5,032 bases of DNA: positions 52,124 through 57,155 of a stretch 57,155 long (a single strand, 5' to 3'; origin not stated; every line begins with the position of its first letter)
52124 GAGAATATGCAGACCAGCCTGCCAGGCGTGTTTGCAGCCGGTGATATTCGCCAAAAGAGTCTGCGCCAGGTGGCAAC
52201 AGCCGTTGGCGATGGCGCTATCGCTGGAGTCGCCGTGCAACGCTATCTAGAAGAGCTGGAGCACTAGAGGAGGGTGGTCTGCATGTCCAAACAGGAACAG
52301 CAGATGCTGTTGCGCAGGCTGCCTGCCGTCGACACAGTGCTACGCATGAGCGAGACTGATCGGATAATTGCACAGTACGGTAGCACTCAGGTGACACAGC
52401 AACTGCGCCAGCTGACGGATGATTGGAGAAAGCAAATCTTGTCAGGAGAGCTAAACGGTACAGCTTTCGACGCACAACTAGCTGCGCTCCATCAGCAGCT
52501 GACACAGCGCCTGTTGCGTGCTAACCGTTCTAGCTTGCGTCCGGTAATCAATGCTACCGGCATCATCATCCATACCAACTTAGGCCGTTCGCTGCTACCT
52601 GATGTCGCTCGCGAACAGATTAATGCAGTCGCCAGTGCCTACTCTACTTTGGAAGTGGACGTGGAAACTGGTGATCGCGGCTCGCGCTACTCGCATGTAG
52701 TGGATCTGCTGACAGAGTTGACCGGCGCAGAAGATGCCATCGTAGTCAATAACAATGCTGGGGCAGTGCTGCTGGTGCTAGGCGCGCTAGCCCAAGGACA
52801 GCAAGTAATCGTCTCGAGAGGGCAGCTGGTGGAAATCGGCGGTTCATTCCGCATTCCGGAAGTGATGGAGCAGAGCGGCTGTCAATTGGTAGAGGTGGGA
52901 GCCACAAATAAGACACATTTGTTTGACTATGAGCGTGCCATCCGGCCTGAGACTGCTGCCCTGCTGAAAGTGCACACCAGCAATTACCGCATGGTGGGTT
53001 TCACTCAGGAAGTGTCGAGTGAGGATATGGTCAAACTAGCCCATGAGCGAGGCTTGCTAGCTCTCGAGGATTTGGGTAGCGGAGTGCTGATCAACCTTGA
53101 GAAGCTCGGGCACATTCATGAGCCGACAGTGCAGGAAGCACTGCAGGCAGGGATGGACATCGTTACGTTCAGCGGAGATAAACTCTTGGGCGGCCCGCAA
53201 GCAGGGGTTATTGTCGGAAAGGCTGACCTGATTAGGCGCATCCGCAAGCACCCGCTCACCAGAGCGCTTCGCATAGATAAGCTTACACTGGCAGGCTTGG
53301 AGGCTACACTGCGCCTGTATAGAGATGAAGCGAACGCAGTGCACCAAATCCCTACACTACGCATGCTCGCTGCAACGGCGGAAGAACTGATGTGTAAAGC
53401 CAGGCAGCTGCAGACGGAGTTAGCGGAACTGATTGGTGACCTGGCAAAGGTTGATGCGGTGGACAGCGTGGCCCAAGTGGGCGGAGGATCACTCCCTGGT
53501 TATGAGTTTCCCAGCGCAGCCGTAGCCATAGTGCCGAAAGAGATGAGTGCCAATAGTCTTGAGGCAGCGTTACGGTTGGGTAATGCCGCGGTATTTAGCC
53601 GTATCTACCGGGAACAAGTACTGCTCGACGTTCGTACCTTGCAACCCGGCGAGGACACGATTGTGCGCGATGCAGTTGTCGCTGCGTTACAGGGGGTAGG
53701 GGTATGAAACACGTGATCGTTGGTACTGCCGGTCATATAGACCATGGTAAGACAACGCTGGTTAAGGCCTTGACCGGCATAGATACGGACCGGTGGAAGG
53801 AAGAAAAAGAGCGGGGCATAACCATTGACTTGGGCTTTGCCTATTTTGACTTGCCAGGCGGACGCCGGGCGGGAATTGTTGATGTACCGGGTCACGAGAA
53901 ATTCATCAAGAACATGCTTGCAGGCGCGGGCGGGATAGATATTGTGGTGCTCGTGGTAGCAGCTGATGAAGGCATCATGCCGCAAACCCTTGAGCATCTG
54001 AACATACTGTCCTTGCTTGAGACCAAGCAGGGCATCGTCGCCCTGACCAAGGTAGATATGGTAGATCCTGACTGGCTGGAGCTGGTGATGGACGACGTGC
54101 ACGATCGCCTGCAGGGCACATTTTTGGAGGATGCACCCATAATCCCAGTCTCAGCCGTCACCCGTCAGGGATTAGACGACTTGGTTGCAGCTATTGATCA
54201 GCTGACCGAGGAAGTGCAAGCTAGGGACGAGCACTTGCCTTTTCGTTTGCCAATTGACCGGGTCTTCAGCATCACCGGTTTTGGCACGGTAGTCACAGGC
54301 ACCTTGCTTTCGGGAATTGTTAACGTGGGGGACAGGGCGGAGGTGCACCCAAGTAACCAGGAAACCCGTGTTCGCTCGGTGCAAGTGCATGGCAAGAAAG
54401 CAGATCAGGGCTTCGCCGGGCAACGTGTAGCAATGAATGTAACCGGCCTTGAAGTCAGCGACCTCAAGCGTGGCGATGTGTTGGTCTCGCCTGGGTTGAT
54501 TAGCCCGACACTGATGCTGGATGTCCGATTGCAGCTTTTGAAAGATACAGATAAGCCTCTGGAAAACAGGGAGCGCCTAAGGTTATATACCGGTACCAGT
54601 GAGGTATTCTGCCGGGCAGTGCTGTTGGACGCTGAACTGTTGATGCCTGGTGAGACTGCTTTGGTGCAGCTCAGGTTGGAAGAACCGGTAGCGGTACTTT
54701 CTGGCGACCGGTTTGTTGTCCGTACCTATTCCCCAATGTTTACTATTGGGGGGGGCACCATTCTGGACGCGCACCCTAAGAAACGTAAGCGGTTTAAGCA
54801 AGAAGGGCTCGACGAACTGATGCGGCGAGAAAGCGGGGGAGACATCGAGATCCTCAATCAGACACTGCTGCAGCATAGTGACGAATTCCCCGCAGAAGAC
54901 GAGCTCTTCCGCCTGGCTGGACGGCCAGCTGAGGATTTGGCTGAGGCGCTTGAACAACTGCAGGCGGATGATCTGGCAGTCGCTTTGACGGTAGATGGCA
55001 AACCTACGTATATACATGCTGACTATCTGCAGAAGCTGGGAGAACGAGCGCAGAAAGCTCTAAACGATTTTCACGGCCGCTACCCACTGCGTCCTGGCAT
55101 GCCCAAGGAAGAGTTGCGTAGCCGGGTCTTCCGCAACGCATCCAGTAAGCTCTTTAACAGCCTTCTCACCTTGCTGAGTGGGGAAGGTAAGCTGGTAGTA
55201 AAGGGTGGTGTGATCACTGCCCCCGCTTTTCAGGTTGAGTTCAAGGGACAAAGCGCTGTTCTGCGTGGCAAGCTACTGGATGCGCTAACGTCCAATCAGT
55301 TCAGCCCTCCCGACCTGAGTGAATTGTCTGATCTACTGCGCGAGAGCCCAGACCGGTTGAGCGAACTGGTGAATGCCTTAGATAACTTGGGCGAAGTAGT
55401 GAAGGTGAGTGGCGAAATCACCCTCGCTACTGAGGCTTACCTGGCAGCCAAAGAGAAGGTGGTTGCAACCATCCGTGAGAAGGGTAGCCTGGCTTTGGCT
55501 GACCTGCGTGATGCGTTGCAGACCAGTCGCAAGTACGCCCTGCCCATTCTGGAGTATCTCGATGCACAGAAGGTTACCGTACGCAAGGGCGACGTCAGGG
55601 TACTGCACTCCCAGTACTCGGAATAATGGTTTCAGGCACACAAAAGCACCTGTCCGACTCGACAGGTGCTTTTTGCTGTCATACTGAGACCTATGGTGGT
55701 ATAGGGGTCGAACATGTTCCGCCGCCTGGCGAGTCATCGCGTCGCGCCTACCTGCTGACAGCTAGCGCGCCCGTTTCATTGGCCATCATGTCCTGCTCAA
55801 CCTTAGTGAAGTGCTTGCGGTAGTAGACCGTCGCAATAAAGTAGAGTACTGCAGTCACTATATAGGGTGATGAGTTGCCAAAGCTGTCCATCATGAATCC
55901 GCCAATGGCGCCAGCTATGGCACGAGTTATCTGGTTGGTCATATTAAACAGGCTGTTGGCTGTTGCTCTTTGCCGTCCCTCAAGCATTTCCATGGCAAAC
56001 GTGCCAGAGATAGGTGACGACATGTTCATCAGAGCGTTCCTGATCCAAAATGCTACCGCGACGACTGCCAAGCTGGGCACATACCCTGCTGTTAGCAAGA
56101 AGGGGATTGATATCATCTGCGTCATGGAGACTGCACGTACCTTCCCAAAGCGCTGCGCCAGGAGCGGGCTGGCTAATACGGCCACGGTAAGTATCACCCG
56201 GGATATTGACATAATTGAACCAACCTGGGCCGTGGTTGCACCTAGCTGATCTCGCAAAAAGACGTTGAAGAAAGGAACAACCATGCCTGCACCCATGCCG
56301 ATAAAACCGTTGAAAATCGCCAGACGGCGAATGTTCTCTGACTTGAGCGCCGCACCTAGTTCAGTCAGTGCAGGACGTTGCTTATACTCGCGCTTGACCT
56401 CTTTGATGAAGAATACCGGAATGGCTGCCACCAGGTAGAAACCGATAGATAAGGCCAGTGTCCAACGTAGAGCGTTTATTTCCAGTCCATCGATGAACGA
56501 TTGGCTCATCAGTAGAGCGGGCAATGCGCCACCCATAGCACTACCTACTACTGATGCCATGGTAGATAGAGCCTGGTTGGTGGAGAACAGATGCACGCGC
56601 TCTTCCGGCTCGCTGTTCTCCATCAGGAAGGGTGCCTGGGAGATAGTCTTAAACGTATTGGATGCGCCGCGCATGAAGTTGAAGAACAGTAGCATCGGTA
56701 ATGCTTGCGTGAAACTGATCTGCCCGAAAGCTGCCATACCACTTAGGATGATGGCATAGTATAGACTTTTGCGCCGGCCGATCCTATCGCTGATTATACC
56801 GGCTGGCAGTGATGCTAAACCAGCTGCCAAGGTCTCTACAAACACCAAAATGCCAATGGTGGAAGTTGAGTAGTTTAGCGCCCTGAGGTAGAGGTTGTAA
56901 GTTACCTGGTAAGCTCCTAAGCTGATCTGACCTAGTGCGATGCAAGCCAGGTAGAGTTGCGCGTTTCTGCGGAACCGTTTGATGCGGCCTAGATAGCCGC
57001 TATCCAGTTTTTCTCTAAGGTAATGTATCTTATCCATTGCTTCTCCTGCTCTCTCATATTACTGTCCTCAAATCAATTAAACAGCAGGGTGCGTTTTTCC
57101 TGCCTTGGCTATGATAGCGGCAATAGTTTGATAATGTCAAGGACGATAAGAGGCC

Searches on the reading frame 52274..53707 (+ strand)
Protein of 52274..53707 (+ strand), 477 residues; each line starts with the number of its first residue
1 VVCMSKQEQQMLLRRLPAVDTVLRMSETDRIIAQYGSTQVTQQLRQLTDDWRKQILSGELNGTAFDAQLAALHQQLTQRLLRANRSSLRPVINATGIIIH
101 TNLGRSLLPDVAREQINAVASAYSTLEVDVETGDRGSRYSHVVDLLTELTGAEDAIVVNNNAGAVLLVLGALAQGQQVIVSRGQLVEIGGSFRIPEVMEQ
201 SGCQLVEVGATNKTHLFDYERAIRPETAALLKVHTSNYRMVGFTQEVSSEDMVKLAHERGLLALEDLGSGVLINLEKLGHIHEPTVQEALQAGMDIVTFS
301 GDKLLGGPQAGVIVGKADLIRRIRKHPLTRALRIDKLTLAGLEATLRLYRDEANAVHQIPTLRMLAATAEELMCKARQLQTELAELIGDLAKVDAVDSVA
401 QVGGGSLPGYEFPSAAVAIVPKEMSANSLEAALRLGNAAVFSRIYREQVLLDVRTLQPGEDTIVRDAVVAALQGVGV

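Call 6: search_protein_families(library=pfam, proteins=[window:52274-53707:+])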
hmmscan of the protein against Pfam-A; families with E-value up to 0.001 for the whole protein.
window:52274-53707:+ (477 aa): 5 families
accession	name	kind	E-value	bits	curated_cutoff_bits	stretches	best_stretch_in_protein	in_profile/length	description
PF03841.19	SelA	-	5.4e-156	519.7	22.8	1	91-456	1-366/367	L-seryl-tRNA selenium transferase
PF12390.13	Se-cys_synth_N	-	1.4e-08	35.1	22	1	13-52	1-40/40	Selenocysteine synthase N terminal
PF01053.26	Cys_Met_Meta_PP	-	8e-06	25.1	27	1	144-316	59-214/381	Cys/Met metabolism PLP-dependent enzyme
PF00266.25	Aminotran_5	-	5.3e-05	22.8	21.5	1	173-325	86-223/371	Aminotransferase class-V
PF01212.27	Beta_elim_lyase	-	8.3e-05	22.5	27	1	117-354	12-239/288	Beta-eliminating lyase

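Call 76: search_protein_families(library=ncbifam, proteins=[window:52274-53707:+], max_evalue=1e-20)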
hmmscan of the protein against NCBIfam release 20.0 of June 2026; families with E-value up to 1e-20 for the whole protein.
window:52274-53707:+ (477 aa): 2 families
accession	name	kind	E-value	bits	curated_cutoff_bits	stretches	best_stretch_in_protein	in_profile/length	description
TIGR00474.1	selA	equivalog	3.2e-182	606.4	267.9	1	13-467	1-452/455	L-seryl-tRNA(Sec) selenium transferase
TIGR01437.1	selA_rel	subfamily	1.1e-22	80.5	385.3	0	86-465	5-356/363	DgaE family pyridoxal phosphate-dependent ammonia lyase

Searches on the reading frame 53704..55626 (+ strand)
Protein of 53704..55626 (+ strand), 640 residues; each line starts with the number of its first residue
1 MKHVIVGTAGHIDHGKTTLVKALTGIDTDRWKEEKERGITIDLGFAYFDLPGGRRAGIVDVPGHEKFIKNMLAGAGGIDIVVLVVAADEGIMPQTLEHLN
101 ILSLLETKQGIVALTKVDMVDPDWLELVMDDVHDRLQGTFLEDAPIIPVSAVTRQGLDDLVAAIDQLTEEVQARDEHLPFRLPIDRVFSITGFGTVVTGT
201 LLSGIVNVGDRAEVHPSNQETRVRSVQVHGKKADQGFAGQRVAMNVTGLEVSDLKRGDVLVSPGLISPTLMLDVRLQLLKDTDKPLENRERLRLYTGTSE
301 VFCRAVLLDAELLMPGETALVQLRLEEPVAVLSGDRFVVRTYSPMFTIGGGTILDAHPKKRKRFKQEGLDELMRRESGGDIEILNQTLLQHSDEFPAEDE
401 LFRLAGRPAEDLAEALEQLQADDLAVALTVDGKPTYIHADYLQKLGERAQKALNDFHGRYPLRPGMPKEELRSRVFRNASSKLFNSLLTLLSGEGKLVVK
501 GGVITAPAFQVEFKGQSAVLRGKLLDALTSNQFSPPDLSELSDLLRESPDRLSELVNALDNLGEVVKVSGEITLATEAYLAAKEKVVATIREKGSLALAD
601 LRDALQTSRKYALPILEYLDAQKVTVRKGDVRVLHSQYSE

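Call 6: search_protein_families(library=pfam, proteins=[window:53704-55626:+])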
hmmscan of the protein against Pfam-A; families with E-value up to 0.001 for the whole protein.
window:53704-55626:+ (640 aa): 7 families
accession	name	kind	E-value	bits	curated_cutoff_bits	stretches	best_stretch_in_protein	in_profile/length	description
PF00009.33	GTP_EFTU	-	1.7e-38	132.6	26.5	1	2-168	2-186/188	Elongation factor Tu GTP binding domain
PF09107.17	SelB-wing_3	-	1e-19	70.2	23.2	1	590-634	3-47/47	Elongation factor SelB, winged helix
PF09106.17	SelB-wing_2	-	5.5e-18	65.2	22.3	1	451-504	2-55/57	Elongation factor SelB, winged helix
PF25461.1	Beta-barrel_SelB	-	2.2e-14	54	27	1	275-360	3-80/80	Selenocysteine-specific elongation factor, beta-barrel domain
PF03144.31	GTP_EFTU_D2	-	3.1e-13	50.4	30.3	1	194-260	1-72/73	Elongation factor Tu domain 2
PF01926.29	MMR_HSR1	-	6.4e-07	29.9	21.9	1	6-116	2-113/113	50S ribosome-binding GTPase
PF02421.24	FeoB_N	-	0.00083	19.3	27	0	7-164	4-156/156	Ferrous iron transport protein B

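Call 76: search_protein_families(library=ncbifam, proteins=[window:53704-55626:+], max_evalue=1e-20)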
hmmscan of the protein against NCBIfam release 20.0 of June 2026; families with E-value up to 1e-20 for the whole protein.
window:53704-55626:+ (640 aa): 13 families
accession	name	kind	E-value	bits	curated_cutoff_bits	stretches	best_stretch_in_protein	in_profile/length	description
TIGR00475.1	selB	equivalog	2.7e-117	392.9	242.25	1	4-634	1-579/581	selenocysteine-specific translation elongation factor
NF000766.0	PRK00049.1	subfamily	1.9e-59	201.5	449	1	2-353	11-391/396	elongation factor Tu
NF009373.0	PRK12736.1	subfamily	8.9e-58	195.9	452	1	2-353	11-389/394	elongation factor Tu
NF009372.0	PRK12735.1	subfamily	1.5e-56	191.9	479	1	2-353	11-391/396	elongation factor Tu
TIGR00485.1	EF-Tu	equivalog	5.3e-53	180.2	522.4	1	2-353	11-389/394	elongation factor Tu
NF008969.0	PRK12317.1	subfamily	5.5e-49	166.9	502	1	29-262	61-309/426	elongation factor 1-alpha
TIGR03680.1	eif2g_arch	equivalog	3.3e-46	158.3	514.5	1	54-222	81-257/407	translation initiation factor IF-2 subunit gamma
NF003077.0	PRK04000.1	equivalog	7e-46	157.2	315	1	54-244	85-295/412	translation initiation factor IF-2 subunit gamma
TIGR00483.1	EF-1_alpha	equivalog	2.9e-41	141.3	540.1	1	28-264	60-312/427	translation elongation factor EF-1 subunit alpha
TIGR02034.1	CysN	subfamily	1.9e-34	119.4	336.1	1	29-303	56-338/406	sulfate adenylyltransferase, large subunit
NF004035.0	PRK05506.1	subfamily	2.2e-32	112.2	715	1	28-298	79-357/632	bifunctional sulfate adenylyltransferase subunit 1/adenylylsulfate kinase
NF003478.0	PRK05124.1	equivalog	5.2e-32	111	590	1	29-296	83-358/475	sulfate adenylyltransferase subunit CysN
TIGR00487.1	IF-2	equivalog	2.3e-22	79.5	424.4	1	5-249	89-328/587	translation initiation factor IF-2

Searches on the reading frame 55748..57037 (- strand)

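Call 46: search_protein_families(library=pfam, proteins=[window:55748-57037:-], max_evalue=0.00001)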
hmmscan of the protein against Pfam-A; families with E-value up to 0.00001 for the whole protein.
window:55748-57037:- (429 aa): 3 families
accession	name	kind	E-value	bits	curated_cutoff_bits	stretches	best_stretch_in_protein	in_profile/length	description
PF07690.21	MFS_1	-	3e-34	118.9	33.4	2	32-226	4-187/347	Major Facilitator Superfamily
PF12832.13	MFS_1_like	-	1.3e-13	51.2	25.2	2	26-171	214-356/373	MFS_1 like family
PF00083.30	Sugar_tr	-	2.5e-07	30.4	22.3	1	54-215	41-195/452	Sugar (and other) transporter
